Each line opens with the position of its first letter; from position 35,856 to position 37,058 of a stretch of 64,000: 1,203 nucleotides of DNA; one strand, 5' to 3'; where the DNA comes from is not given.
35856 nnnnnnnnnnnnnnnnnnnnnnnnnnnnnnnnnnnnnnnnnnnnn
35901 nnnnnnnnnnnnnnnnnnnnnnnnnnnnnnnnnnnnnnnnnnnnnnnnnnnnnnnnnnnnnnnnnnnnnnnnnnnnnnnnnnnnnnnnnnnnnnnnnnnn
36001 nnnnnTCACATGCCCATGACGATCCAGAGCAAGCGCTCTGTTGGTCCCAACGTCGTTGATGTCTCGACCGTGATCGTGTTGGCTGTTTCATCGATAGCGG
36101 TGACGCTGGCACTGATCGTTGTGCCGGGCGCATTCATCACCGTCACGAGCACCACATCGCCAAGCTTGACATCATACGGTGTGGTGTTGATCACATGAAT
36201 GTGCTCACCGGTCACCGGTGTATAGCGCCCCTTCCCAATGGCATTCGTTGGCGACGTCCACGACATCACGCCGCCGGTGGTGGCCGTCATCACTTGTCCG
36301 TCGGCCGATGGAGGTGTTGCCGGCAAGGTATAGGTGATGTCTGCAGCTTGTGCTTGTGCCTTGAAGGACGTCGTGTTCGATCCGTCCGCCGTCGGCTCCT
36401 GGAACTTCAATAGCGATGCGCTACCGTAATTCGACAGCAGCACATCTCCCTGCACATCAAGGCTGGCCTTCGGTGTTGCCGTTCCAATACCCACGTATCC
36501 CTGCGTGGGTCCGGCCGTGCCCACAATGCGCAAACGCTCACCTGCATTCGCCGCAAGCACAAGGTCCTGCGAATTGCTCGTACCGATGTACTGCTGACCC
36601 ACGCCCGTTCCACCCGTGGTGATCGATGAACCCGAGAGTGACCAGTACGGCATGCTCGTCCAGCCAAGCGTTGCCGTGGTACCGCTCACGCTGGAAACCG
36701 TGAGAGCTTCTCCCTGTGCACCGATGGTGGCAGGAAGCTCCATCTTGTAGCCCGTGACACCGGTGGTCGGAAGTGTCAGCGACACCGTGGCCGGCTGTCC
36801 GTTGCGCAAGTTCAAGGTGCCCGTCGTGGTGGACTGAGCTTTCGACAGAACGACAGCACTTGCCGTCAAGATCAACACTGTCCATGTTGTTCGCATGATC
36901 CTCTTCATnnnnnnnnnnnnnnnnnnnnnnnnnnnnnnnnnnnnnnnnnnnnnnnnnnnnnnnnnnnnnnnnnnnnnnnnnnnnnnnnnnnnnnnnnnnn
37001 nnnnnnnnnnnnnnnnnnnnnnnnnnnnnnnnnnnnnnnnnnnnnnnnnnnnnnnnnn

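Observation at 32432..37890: Four-gene operon of secreted tail-fibre-like repeat proteins with a shared C-terminal motif, located just downstream of an SSR tract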

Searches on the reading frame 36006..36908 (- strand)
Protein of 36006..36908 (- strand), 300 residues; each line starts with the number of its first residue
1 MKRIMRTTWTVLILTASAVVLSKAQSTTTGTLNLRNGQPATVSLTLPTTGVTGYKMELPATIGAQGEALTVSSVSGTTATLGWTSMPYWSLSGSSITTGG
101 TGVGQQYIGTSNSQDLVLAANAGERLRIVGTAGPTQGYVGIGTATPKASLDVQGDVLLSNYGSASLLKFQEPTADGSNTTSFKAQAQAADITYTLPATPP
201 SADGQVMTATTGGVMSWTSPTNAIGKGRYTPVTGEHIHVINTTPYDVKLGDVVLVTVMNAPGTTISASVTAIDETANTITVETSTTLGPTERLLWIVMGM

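Call 3: search_protein_families(library=pfam, proteins=[window:36006-36908:-], max_evalue=1)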
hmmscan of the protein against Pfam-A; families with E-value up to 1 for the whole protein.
window:36006-36908:- (300 aa): 1 family
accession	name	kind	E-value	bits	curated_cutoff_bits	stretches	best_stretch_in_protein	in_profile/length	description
PF00207.28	A2M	-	0.0011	19.1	21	1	15-66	30-82/92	Alpha-2-macroglobulin family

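Call 4: search_protein_families(library=ncbifam, proteins=[window:36006-36908:-], max_evalue=1)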
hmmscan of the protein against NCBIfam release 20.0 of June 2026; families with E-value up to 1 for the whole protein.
window:36006-36908:- (300 aa): 0 families

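Call 5: search_protein_families(library=phrogs, proteins=[window:36006-36908:-], max_evalue=1)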
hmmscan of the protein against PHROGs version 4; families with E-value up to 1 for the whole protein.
window:36006-36908:- (300 aa): 1 family
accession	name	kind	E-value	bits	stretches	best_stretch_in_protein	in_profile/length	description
phrog_22522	-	unknown function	0.28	11.7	1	168-235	28-89/265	-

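Call 8: find_encoding_contigs(protein=window:36006-36908:-, flank=10000, max_places=6)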
Protein window:36006-36908:- (300 aa): no gene with exactly this product is on record in the collection.

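Call 9: search_solved_structures(query=window:36006-36908:-, max_evalue=10)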
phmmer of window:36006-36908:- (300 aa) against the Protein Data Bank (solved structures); distinct sequences matched with E-value up to 10: 8.
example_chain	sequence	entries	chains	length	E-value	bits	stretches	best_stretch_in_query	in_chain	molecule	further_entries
2eed_A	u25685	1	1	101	0.21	14.3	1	90-136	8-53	Filamin-B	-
8pa0_A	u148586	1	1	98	0.31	13.7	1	90-135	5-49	Filamin-C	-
1v05_A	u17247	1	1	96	0.6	12.7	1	93-135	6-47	FILAMIN C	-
6m4j_A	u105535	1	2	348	0.67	12.6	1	89-146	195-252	SspA complex protein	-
8ud1_1B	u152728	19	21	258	0.88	12.2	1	157-219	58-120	NADH dehydrogenase [ubiquinone] iron-sulfur protein 7, mitochondrial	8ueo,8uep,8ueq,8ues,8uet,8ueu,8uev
5gpn_a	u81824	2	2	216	1.1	11.9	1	157-219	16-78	NADH dehydrogenase [ubiquinone] iron-sulfur protein 7 | NADH dehydrogenase [ubiquinone] iron-sulfur protein 7, mitochondrial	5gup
6e85_A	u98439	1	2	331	1.1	11.9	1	103-214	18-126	D-threonate 4-phosphate dehydrogenase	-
9ce2_I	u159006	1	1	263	1.2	11.8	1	157-219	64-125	NADH dehydrogenase [ubiquinone] iron-sulfur protein 7, mitochondrial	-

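Call 11: find_homologous_proteins(query=window:36006-36908:-, max_evalue=0.001)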
Query window:36006-36908:- (300 aa): 95 proteins with E <= 0.001 among 6809 candidates.
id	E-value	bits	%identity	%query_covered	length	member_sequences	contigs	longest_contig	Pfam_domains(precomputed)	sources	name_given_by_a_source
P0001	1.2e-175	601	96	100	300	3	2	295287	-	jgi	jgi:hypothetical protein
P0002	9.4e-174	594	95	100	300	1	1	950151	-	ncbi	-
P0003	2.0e-168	577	92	100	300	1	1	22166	-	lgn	-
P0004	2.6e-153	527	85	100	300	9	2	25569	-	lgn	-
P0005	1.5e-147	508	80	100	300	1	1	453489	-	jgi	-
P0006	9.7e-147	506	84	95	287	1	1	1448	-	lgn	-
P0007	9.2e-127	440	71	100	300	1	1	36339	-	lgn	-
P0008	1.1e-100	355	59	96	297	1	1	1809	-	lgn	-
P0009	1.2e-98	348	57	96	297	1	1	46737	-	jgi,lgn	jgi:hypothetical protein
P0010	5.8e-98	346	57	98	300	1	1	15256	-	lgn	-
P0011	2.1e-97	344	58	97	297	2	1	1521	-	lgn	-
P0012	4.8e-97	343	58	93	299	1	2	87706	-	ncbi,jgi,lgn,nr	ncbi:MAG: hypothetical protein HQ472_07730 [Ignavibacteria bacterium]|nr:hypothetical protein [Ignav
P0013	1.3e-96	341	56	98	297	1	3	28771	-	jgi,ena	-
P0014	1.1e-95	338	57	98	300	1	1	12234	-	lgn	-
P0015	2.9e-95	337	57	91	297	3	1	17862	-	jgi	-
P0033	1.5e-91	325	58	93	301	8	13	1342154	-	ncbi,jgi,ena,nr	ncbi:MAG: hypothetical protein IPH85_07590 [Ignavibacteria bacterium]|nr:hypothetical protein [Ignav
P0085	1.6e-78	282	53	92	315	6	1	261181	-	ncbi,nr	ncbi:MAG: hypothetical protein D8M52_03450 [Chlorobi bacterium]|nr:hypothetical protein [Chlorobiota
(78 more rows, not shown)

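Call 12: find_encoding_contigs(protein=P0033, flank=10000, max_places=2)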
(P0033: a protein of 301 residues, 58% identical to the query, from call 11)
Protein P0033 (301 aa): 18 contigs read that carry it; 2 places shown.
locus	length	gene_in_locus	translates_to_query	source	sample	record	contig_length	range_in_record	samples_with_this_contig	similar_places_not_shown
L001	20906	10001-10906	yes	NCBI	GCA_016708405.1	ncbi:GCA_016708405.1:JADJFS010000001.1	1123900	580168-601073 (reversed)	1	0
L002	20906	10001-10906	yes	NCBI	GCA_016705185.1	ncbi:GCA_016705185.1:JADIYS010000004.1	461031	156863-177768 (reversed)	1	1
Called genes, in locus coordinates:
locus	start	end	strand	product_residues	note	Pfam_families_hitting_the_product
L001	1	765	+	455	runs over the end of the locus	PF00474:SSF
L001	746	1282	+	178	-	PF01066:CDP-OH_P_transf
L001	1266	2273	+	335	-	PF02881:SRP54_N, PF13604:AAA_30 (weak), PF00448:SRP54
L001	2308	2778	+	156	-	-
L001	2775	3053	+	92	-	-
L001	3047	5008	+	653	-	PF13176:TPR_7 (faint), PF13181:TPR_8 (faint), PF13424:TPR_12 (weak), PF00211:Guanylate_cyc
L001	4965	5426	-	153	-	-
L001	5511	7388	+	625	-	PF07719:TPR_2 (faint), PF13424:TPR_12 (faint), PF13428:TPR_14 (faint), PF13176:TPR_7 (faint), PF00211:Guanylate_cyc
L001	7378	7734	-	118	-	-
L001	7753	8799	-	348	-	PF00248:Aldo_ket_red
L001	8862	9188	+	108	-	PF15071:TMEM220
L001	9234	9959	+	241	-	-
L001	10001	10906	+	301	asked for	-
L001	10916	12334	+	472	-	-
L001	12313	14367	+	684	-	-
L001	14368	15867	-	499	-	PF01839:FG-GAP (faint), PF13517:FG-GAP_3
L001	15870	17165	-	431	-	PF00206:Lyase_1, PF10397:ADSL_C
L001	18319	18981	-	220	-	PF00814:TsaD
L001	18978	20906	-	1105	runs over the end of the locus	PF17757:UvrB_inter, PF02559:CarD_TRCF_RID, PF00270:DEAD, PF04851:ResIII, PF00271:Helicase_C, PF03461:TRCF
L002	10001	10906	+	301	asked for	-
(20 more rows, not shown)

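Call 13: find_encoding_contigs(protein=P0085, flank=10000, max_places=2)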
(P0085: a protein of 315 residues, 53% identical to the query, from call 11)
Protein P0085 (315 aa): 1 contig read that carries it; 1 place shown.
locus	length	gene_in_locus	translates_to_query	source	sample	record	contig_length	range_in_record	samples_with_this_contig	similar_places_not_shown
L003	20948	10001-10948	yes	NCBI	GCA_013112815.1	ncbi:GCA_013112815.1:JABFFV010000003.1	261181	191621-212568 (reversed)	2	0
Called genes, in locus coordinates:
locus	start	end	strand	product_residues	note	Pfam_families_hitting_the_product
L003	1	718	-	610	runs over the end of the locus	PF13522:GATase_6, PF13537:GATase_7, PF13580:SIS_2 (weak), PF01380:SIS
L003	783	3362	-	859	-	PF19838:LptD_2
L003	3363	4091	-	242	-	-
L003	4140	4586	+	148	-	PF01242:PTPS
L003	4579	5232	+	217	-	PF01227:GTP_cyclohydroI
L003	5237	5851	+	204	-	PF01351:RNase_HII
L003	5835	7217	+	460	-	PF00474:SSF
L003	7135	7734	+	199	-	PF01066:CDP-OH_P_transf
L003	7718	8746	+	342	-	PF02881:SRP54_N, PF13401:AAA_22 (faint), PF00448:SRP54, PF13604:AAA_30 (weak)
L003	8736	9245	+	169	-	-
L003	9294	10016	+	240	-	-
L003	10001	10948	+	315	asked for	-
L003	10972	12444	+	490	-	-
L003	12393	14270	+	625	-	-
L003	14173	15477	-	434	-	PF00206:Lyase_1, PF10397:ADSL_C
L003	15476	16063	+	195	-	-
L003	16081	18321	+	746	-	PF07715:Plug, PF00593:TonB_dep_Rec_b-barrel, PF14905:OMP_b-brl_3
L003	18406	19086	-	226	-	PF00814:TsaD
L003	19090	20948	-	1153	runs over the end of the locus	PF17757:UvrB_inter, PF02559:CarD_TRCF_RID, PF00176:SNF2-rel_dom (weak), PF00270:DEAD, PF04851:ResIII, PF22590:Cas3-like_C_2 (faint), PF00271:Helicase_C, PF03461:TRCF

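Call 18: find_related_loci(query=A2, collection=genome_contigs, flank=10000)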
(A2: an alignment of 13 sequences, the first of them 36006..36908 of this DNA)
Query A2 (300 aa) in genome_contigs; peptide patterns used: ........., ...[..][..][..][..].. (x = any residue, [..] = any of these).
107 stretches matched a pattern; 23 encode a relative of the query (tblastn E <= 1e-3); 23 distinct loci.
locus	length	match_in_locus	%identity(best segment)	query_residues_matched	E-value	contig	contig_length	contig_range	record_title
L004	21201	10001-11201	95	1-300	0e+0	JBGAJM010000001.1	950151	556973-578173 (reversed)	MAG: Candidatus Kapaibacterium sp. isolate MAG_AAO_H10.30 AAOH10-30_opera_contig_15, whole genome shotgun sequence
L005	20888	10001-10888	57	4-298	6e-105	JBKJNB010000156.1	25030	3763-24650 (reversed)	MAG: Candidatus Kapaibacteriota bacterium isolate ant_bin.350 k117_2878801, whole genome shotgun sequence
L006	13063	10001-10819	57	25-298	1e-103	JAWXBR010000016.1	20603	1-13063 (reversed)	MAG: bacterium isolate MP6IB1.81 k99_256788, whole genome shotgun sequence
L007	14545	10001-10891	56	1-298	2e-101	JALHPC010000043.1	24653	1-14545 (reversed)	MAG: Candidatus Kapaibacterium sp. isolate bin.207 c_000000008664, whole genome shotgun sequence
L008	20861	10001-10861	56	11-298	5e-101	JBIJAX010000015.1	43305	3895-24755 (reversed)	MAG: Candidatus Kapaibacterium sp. isolate ME2006-08-01D12_3300042387_group2_bin83 Rohwer_bin1098_scaffold_196_c1, whole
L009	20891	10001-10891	52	4-298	1e-98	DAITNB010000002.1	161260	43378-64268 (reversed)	MAG TPA_asm: bacterium isolate CTOTU10762 NODE_21_length_161260_cov_21.905146, whole genome shotgun sequence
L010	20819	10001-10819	56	25-298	5e-97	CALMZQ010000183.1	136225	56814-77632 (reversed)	MAG TPA_asm: uncultured Ignavibacteria bacterium isolate SRR6670123_bin.14_CONCOCT_v1.1_MAG genome assembly, contig: ERZ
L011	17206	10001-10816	58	25-298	1e-96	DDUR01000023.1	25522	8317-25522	MAG TPA_asm: Ignavibacteria bacterium UBA2333 UBA2333_contig_8443, whole genome shotgun sequence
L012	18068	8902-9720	55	25-298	5e-96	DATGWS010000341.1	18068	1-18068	MAG TPA_asm: Candidatus Didemnitutus sp. isolate SMAG_U10588 k141_400492, whole genome shotgun sequence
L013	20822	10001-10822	56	24-298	1e-95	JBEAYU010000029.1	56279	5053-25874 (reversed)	MAG: Bacteroidota bacterium isolate NASQAN2011_332_B_bin.40 scaffold_562358, whole genome shotgun sequence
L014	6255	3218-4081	55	11-298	5e-93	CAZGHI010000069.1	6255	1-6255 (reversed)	MAG TPA_asm: uncultured Hyphomicrobiales bacterium isolate SRP290908_co2_40 genome assembly, contig: NODE_19066_length_6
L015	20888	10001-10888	52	1-298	8e-93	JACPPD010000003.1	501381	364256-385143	MAG: Ignavibacteria bacterium isolate NC_groundwater_618_Pr5_B-0.1um_48_51 alan_book_18_scaffold_5546, whole genome shot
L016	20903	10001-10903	50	3-298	2e-90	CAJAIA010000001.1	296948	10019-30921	MAG: uncultured Ignavibacteria bacterium isolate Loc090721-4m_bin-0677 genome assembly, contig: bin-0677:01/45, whole ge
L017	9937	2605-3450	53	16-298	3e-90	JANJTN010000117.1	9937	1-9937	MAG: bacterium isolate RX1_metabat.bin.9 RX1_k141_863848, whole genome shotgun sequence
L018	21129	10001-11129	54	1-298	1e-89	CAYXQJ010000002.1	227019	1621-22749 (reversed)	MAG TPA_asm: uncultured Hyphomicrobiales bacterium isolate SRP329715_co2_289 genome assembly, contig: NODE_79_length_227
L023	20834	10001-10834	58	21-298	3e-104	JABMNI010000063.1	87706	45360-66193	MAG: Ignavibacteria bacterium isolate bin.189 k141_5289902, whole genome shotgun sequence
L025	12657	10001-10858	63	89-210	1e-10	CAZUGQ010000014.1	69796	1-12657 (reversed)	MAG TPA_asm: uncultured Hyphomicrobiales bacterium isolate SRP290908_co2_105 genome assembly, contig: NODE_420_length_69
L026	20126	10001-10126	55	89-128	7e-8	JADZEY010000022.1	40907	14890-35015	MAG: Armatimonadota bacterium isolate SJ842 c_000000305532, whole genome shotgun sequence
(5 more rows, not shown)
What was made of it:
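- Tried and rejected: It was repeated with 13 sequences (call 18).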

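Call 24: search_solved_structures(query=A1, max_evalue=10)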
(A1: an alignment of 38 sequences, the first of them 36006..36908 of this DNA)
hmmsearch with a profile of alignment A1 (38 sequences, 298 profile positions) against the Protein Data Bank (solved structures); distinct sequences matched with E-value up to 10: 10.
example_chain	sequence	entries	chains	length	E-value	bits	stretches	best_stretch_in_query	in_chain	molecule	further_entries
8ol4_A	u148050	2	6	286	0.001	21.4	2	123-160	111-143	Cell wall surface anchor family protein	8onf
7jrb_A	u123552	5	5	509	0.22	13.8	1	64-112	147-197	Phospholipase D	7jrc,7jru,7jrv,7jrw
7js7_A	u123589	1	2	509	0.22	13.8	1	64-112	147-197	Phospholipase D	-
7js5_A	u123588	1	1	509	0.3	13.3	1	64-112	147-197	Phospholipase D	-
6zu5_SC0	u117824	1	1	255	0.33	13.2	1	123-149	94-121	uS5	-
2ze4_A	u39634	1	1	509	0.58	12.4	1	64-112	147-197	Phospholipase D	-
8pa0_A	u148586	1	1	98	0.66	12.2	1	89-134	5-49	Filamin-C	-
2ze9_A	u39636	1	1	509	0.82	11.9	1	64-112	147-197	Phospholipase D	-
1v05_A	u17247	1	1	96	1.1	11.5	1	91-134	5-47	FILAMIN C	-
9ce2_I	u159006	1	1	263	1.1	11.5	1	158-221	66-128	NADH dehydrogenase [ubiquinone] iron-sulfur protein 7, mitochondrial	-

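Call 26: search_solved_structures(query=A1, max_evalue=0.01, show_alignments=1)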
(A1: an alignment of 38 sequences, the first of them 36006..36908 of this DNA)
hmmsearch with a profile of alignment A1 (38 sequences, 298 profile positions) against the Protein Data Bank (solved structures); distinct sequences matched with E-value up to 0.01: 1.
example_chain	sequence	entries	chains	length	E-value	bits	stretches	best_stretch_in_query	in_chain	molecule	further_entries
8ol4_A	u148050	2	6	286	0.001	21.4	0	123-160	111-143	Cell wall surface anchor family protein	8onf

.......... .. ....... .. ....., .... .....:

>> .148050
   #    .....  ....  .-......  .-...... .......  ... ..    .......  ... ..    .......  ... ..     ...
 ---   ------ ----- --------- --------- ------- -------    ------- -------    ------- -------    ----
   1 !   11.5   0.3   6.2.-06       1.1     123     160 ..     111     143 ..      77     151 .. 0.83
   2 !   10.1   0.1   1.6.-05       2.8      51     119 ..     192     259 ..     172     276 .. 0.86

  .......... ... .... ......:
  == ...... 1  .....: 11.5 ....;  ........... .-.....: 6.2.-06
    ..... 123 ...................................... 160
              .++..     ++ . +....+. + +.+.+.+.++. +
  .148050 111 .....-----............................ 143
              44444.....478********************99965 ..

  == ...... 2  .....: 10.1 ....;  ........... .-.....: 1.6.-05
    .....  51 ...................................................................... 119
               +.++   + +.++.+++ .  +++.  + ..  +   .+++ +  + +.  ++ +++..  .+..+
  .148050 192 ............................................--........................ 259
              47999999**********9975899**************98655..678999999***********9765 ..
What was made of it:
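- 36006..36908 (-): g2, 300 aa. Signal peptide at residues 1-24. N-module at residues 25-86 (36651-36836). One complete tail-fibre-type repeat unit at residues ~87-220 (36249-36650), including the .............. loop motif. C-terminal domain shared with g1 at residues ~215-300 (36009-36266). It also hits the Bd2439 MAT fibre 8OL4 at E 0.001 (calls 24, 26).
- Closest known: Bdellovibrio bacteriovorus MAT. Same: The g2 profile hits the Bd2439 structure 8OL4 on that motif (call 26).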

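Call 42: search_dna_similar(query=window:36006-36908:-, collection=phages, mode=protein, max_evalue=0.01, max_rows=15)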
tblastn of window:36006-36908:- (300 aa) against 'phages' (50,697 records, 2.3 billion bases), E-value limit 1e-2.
No match.

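Call 62: search_protein_families(library=ncbifam, proteins=[L026:9038-11179:+, L025:6314-8230:+, L025:9620-11900:+, L025:5670-6290:+], max_evalue=1)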
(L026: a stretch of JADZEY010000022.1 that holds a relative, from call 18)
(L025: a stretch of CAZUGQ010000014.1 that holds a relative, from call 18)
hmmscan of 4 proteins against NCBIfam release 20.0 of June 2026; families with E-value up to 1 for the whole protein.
L026:9038-11179:+ (714 aa): 1 family
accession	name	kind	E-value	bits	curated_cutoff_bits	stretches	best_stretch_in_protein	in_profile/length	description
NF052514.1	SpGerGerXA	equivalog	0.33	9.5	850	1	531-590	224-286/479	spore germination protein GerXA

L025:6314-8230:+ (639 aa): 1 family
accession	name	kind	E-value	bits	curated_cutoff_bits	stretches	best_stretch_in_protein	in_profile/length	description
NF004788.0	PRK06133.1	subfamily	0.66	8.8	349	0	518-579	167-227/417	glutamate carboxypeptidase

L025:9620-11900:+ (760 aa): 0 families

L025:5670-6290:+ (207 aa): 0 families

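Call 68: search_protein_families(library=pfam, proteins=[L001:14005-14364:+, L003:13908-14267:+, L005:14241-14600:+, L008:14019-14378:+, L009:13932-14291:+, L011:13875-14234:+, L013:13987-14346:+, L016:13993-14352:+, L023:14472-14831:+], max_evalue=10)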
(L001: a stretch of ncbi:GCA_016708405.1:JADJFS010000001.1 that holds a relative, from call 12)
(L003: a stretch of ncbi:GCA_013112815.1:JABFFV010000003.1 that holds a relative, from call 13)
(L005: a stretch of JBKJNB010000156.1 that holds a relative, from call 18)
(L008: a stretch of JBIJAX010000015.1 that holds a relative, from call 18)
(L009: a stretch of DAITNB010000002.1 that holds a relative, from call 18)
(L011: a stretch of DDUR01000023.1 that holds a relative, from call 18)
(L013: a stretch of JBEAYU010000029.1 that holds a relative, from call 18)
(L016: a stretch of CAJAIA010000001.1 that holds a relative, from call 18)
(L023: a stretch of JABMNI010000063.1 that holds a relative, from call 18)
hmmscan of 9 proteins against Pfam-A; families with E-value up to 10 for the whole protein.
L001:14005-14364:+ (120 aa): 0 families

L003:13908-14267:+ (120 aa): 0 families

L005:14241-14600:+ (120 aa): 1 family
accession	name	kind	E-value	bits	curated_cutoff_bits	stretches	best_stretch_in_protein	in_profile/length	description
PF24534.1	HMA_PCA1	-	0.012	15.7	24.5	1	47-77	26-56/68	PCA1 HMA heavy metal-associated domain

L008:14019-14378:+ (120 aa): 0 families

L009:13932-14291:+ (120 aa): 0 families

L011:13875-14234:+ (120 aa): 0 families

L013:13987-14346:+ (120 aa): 2 families
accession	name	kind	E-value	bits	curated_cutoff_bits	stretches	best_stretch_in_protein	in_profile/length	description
PF00781.29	DAGK_cat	-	0.095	12.7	23.6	1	78-114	35-71/125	Diacylglycerol kinase catalytic domain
PF13176.12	TPR_7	-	0.1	13.2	27.9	1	71-94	2-25/36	Tetratricopeptide repeat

L016:13993-14352:+ (120 aa): 3 families
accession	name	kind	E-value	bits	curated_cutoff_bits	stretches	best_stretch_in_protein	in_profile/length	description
PF18545.6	HalOD1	-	0.1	13.2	26.3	1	36-69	36-70/74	Halobacterial output domain 1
PF12437.13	GSIII_N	-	0.1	12.7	25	1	63-104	82-125/160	Glutamine synthetase type III N terminal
PF09154.16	Alpha-amy_C_pro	-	0.11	13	21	1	57-95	12-50/57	Alpha-amylase C-terminal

L023:14472-14831:+ (120 aa): 1 family
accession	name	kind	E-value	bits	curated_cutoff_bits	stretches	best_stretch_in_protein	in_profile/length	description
PF01833.30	TIG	-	0.037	14.5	20.9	1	62-110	23-72/84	IPT/TIG domain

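Call 92: search_protein_representatives(alignment_id=A1)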
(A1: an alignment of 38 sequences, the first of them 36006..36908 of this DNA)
Query: 38 sequences, 298 profile positions. Proteins with E-value up to 0.001 (for the whole library): 14906; up to 1e-10: 2392; up to 1e-30: 211. The best 150 are listed.
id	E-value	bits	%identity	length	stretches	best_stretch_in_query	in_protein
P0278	8.5e-242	816.2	-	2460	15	91-221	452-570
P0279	8.2e-153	524.1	-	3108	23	63-154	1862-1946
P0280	1.3e-144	497.1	-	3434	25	98-218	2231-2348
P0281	8.2e-139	478.1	-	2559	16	76-239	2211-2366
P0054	4.1e-130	449.6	-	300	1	1-298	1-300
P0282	3.3e-117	407.2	-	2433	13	135-218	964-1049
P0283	5.4e-115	399.9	-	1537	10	73-218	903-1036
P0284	1.0e-104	366.2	-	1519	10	86-221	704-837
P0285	4.7e-104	364.0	-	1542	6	97-219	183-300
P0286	5.6e-101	353.9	-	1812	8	8-228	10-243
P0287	1.8e-99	349.0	-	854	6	62-221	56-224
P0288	1.0e-96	339.9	-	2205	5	135-227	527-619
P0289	5.3e-95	334.3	-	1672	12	8-221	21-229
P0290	7.9e-95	333.7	-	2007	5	134-223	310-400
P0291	3.9e-94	331.4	-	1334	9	85-228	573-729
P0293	8.8e-90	317.1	-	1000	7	87-220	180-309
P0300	3.6e-77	275.7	-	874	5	25-218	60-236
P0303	3.1e-76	272.7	-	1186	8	85-221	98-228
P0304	4.8e-74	265.5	-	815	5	66-212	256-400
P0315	2.3e-66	240.2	-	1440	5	89-218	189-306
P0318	2.5e-65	236.9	-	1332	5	96-219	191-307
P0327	2.7e-62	226.9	-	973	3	96-221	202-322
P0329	2.0e-58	214.2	-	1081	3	68-249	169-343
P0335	6.1e-56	206.0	-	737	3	7-231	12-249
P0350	3.4e-51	190.5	-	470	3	72-219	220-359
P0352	8.4e-51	189.2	-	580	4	84-231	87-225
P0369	1.6e-45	171.9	-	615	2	84-218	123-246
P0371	7.7e-45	169.6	-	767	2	97-218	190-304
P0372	1.6e-44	168.6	-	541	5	84-220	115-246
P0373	2.1e-44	168.2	-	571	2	86-219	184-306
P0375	4.8e-44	167.0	-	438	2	88-219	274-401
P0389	8.8e-41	156.3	-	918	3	98-218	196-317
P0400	3.4e-39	151.1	-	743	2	102-221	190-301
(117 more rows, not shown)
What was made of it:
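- On Tail-fibre-like repeat superfamily (unit shared with S74-terminated proteins and phage tail fibres): g2 residues ~85-221 match, as a unit, repeats in 14,906 cluster representatives (call 92).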
